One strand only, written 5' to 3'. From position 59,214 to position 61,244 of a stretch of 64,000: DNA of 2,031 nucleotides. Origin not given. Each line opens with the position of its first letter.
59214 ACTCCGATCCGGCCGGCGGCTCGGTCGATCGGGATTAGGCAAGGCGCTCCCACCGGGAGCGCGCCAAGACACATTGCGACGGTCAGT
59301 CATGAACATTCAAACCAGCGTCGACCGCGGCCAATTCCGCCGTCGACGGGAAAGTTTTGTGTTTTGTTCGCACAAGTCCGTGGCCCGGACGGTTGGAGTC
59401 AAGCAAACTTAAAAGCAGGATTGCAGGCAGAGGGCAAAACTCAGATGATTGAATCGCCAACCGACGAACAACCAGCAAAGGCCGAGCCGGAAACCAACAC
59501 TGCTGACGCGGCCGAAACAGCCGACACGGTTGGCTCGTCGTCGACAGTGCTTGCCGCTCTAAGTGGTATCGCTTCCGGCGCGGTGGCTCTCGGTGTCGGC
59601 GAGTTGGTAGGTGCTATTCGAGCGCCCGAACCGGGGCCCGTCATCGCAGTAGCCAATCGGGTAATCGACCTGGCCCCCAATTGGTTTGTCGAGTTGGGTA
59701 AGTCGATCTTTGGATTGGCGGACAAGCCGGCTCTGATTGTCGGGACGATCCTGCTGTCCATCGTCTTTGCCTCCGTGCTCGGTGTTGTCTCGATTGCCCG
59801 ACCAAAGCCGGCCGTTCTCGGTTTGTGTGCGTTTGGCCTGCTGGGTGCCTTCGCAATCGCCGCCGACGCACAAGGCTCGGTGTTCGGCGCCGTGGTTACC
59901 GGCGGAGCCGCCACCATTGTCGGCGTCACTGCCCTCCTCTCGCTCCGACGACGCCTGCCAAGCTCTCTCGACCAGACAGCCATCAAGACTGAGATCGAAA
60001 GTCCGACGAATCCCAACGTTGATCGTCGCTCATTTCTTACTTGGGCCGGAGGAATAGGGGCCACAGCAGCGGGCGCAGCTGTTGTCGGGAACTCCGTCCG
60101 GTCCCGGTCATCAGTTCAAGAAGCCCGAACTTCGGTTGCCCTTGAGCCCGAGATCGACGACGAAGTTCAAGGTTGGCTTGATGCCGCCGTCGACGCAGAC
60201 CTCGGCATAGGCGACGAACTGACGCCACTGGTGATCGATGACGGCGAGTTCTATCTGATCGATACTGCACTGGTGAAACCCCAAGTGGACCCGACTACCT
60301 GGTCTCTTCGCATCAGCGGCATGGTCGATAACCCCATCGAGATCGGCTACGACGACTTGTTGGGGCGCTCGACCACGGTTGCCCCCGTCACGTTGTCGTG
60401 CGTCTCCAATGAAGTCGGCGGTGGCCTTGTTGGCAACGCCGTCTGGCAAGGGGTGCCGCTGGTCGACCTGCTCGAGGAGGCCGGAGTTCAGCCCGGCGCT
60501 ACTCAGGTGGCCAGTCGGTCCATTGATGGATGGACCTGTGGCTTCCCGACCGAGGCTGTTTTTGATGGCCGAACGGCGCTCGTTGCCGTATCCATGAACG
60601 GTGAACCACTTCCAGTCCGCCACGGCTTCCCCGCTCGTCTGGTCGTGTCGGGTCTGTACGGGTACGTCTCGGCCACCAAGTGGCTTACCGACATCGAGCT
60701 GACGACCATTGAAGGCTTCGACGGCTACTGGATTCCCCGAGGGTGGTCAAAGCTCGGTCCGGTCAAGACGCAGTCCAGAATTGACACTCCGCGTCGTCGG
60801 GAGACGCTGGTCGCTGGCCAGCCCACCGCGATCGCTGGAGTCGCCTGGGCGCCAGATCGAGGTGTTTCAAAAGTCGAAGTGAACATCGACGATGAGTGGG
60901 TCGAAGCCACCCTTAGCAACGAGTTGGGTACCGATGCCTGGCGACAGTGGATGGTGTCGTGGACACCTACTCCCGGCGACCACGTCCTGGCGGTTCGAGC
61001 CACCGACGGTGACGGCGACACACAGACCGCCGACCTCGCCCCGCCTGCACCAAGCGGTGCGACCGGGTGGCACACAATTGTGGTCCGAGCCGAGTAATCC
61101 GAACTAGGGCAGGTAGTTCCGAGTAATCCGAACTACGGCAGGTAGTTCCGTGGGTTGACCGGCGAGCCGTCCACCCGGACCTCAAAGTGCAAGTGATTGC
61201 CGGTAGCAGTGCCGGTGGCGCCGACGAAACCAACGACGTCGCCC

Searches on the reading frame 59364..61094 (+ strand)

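Call 77: search_protein_families(library=pfam, proteins=[window:59364-61094:+], max_evalue=0.00001)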
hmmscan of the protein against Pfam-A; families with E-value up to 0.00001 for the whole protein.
window:59364-61094:+ (577 aa): 2 families
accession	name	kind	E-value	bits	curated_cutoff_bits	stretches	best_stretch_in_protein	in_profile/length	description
PF00174.25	Oxidored_molyb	-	3.1e-41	141.2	24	1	306-456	5-169/169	Oxidoreductase molybdopterin binding domain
PF17957.7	Big_7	-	6.8e-06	27.1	24.1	0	472-544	4-70/70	Bacterial Ig domain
